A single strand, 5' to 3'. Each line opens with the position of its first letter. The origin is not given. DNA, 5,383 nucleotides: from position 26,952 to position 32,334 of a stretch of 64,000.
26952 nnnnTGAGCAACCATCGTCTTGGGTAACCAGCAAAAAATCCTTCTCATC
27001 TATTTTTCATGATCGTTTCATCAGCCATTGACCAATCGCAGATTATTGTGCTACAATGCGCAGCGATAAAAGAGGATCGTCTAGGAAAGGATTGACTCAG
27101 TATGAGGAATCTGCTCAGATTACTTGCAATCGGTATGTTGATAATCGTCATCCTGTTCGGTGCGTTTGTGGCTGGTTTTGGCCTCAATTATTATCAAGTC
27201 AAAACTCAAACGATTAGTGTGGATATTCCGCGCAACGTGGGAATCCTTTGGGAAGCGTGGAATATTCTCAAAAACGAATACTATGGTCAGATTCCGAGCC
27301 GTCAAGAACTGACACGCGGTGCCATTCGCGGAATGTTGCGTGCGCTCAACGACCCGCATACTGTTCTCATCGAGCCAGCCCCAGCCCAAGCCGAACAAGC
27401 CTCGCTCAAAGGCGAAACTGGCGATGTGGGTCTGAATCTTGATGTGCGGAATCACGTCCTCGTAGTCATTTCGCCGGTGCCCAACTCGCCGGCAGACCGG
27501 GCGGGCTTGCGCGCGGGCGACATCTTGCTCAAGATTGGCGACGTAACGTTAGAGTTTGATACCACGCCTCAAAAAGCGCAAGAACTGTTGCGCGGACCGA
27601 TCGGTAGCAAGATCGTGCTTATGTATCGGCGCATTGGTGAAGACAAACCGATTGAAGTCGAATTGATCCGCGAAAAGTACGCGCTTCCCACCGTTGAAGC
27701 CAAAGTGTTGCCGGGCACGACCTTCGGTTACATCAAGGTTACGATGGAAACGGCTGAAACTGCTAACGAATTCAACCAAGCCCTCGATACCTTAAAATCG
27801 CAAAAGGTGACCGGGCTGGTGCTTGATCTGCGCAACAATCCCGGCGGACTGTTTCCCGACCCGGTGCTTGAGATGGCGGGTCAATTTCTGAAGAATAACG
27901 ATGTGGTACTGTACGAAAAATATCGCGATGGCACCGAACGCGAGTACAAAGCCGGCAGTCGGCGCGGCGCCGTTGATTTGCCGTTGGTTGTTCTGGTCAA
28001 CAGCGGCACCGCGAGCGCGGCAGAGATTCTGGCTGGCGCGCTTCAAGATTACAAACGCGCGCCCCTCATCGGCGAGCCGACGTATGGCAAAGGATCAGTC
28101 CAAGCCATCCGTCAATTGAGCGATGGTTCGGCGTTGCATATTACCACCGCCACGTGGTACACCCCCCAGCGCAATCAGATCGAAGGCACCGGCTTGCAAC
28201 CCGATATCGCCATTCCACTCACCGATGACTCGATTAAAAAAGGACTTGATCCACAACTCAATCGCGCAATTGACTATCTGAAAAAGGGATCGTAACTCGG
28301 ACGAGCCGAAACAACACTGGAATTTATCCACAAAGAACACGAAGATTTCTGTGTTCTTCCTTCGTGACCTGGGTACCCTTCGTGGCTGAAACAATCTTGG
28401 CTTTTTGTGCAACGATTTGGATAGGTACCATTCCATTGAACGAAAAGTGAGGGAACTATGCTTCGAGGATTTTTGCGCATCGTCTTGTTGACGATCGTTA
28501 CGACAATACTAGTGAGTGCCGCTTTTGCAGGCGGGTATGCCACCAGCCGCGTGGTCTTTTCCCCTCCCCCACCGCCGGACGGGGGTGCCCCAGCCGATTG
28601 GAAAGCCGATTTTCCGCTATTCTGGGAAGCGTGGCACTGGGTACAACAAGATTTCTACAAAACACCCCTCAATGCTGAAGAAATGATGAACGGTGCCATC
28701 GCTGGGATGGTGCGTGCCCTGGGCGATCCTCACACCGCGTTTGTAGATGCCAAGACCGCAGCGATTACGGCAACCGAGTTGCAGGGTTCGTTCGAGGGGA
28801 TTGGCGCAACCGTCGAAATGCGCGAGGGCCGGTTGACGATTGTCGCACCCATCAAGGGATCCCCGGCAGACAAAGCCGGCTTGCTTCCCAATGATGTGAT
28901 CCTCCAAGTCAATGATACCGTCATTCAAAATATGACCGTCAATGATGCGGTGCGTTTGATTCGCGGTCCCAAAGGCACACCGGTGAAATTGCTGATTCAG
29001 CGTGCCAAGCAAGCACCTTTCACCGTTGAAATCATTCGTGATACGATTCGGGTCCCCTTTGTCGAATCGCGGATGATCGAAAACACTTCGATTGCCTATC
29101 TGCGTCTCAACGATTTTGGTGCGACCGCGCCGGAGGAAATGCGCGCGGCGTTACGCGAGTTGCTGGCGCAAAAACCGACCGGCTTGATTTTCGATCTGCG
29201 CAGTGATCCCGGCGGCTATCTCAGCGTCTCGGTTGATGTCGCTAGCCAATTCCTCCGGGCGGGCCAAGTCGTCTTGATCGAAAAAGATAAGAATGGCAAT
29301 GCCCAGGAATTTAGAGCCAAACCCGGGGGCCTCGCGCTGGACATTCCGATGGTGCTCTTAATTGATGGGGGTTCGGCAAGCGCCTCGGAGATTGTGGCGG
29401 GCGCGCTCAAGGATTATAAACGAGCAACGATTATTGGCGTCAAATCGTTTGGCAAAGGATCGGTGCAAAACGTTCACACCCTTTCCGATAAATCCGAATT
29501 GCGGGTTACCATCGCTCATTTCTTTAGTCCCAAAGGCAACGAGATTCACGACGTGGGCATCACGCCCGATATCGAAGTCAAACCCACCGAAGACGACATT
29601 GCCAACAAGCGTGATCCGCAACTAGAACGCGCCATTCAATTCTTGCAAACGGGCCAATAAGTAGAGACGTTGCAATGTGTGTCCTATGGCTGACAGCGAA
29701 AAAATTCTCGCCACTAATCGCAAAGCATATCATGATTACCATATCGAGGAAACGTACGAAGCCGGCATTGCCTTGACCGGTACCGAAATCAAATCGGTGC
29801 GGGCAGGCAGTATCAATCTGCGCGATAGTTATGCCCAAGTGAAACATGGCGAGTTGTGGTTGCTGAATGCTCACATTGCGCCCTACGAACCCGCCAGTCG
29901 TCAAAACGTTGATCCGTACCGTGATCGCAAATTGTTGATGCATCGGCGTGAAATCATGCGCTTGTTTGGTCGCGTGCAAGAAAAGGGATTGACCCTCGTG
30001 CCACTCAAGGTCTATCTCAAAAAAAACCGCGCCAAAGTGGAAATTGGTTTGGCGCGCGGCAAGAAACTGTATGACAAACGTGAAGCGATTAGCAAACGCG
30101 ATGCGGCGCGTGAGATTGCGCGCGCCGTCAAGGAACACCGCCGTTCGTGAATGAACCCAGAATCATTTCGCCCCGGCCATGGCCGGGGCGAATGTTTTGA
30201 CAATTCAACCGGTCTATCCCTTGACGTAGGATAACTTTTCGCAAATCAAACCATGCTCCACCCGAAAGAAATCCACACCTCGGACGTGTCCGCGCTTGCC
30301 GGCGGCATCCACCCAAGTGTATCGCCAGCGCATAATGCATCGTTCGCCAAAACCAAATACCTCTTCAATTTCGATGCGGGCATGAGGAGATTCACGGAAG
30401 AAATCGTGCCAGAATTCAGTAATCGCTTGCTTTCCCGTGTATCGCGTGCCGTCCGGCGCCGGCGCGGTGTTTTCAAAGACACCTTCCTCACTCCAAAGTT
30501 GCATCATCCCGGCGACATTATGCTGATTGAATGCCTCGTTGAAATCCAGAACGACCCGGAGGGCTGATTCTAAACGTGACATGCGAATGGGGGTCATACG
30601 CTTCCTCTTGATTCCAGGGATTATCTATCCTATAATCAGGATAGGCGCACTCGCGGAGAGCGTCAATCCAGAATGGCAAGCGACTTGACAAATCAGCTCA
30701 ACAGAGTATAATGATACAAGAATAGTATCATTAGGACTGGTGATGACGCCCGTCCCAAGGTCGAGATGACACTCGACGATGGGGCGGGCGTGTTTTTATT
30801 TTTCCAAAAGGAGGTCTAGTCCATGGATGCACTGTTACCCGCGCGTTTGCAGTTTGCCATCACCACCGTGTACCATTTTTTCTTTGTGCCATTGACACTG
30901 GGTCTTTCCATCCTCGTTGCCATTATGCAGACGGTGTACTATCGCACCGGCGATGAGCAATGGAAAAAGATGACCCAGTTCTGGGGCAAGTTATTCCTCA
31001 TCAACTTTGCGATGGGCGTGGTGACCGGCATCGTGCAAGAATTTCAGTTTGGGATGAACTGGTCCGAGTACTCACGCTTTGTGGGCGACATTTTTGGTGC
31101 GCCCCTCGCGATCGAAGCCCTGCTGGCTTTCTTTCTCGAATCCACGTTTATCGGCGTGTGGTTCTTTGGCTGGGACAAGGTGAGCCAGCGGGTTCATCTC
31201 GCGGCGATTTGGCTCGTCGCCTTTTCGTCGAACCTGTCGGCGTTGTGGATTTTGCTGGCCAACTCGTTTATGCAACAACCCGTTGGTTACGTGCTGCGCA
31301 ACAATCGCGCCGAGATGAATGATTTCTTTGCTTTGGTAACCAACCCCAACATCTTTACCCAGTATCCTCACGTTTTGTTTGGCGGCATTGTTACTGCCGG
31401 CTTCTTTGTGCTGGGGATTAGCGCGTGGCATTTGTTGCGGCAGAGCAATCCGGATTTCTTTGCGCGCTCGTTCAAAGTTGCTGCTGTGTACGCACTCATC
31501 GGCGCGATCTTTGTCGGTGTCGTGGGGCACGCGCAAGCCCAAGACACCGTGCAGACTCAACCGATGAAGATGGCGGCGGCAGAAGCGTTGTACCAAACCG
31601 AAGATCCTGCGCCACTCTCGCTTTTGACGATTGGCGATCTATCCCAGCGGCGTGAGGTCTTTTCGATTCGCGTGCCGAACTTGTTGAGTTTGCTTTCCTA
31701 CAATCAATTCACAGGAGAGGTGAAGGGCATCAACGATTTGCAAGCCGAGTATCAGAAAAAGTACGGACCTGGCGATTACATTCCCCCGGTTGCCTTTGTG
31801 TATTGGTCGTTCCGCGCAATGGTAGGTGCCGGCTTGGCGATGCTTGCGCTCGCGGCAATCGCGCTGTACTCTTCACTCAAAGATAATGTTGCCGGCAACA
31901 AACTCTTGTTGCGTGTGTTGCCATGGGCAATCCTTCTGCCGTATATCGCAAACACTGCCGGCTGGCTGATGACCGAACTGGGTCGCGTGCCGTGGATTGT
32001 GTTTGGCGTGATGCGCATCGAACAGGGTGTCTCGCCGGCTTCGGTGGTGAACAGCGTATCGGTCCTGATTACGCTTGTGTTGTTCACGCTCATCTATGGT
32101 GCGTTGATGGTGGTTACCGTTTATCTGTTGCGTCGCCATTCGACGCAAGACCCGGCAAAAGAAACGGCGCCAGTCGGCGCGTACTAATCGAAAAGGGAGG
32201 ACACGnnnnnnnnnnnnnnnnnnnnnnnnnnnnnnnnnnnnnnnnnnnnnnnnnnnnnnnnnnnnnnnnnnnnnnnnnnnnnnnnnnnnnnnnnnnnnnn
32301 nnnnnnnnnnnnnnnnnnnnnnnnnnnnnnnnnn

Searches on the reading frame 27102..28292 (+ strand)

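Call 30: search_protein_families(library=pfam, proteins=[window:27102-28292:+], max_evalue=0.001)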
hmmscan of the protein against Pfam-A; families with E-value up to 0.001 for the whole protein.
window:27102-28292:+ (397 aa): 5 families
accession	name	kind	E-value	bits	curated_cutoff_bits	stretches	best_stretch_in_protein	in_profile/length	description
PF03572.23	Peptidase_S41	-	3e-50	170.5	24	1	208-370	2-164/165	Peptidase family S41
PF17820.7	PDZ_6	-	3e-14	52.9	27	1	121-177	1-54/54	PDZ domain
PF13180.12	PDZ_2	-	6e-10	39.7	27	1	107-188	1-80/80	PDZ domain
PF22694.1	CtpB_N-like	-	2.4e-07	31.6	27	1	50-89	42-80/85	Activating protease CtpB N-terminal domain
PF00595.29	PDZ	-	8.4e-07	29.7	23.2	1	103-166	5-72/81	PDZ domain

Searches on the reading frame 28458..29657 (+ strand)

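Call 30: search_protein_families(library=pfam, proteins=[window:28458-29657:+], max_evalue=0.001)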
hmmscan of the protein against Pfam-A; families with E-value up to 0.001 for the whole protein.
window:28458-29657:+ (400 aa): 5 families
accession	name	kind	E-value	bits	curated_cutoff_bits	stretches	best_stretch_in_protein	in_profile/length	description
PF03572.23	Peptidase_S41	-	2.2e-50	170.9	24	1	212-374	2-165/165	Peptidase family S41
PF17820.7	PDZ_6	-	5.1e-16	58.6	27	1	128-182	2-54/54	PDZ domain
PF00595.29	PDZ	-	1.7e-11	44.8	23.2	1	113-181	10-81/81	PDZ domain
PF13180.12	PDZ_2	-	3.2e-10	40.6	27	1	114-184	2-71/80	PDZ domain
PF22694.1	CtpB_N-like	-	1.4e-06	29.1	27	1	57-100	43-85/85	Activating protease CtpB N-terminal domain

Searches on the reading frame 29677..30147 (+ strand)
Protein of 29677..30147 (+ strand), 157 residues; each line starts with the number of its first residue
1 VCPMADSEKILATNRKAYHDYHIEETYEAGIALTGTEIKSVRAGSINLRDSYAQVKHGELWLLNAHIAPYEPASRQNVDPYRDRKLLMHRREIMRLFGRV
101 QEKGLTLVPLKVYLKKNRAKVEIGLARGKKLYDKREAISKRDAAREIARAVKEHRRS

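Call 31: search_protein_families(library=pfam, proteins=[window:29677-30147:+], max_evalue=0.001)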
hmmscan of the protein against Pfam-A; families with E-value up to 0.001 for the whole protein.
window:29677-30147:+ (157 aa): 1 family
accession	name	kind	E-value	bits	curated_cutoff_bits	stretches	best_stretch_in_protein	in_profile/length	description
PF01668.23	SmpB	-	4e-63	212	27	1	12-153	2-143/143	SmpB protein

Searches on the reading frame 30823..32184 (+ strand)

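Call 31: search_protein_families(library=pfam, proteins=[window:30823-32184:+], max_evalue=0.001)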
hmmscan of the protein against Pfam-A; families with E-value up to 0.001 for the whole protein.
window:30823-32184:+ (454 aa): 1 family
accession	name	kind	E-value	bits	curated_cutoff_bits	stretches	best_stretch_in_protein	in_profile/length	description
PF01654.22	Cyt_bd_oxida_I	-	1.4e-175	584.4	26.2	1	7-443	2-417/418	Cytochrome bd terminal oxidase subunit I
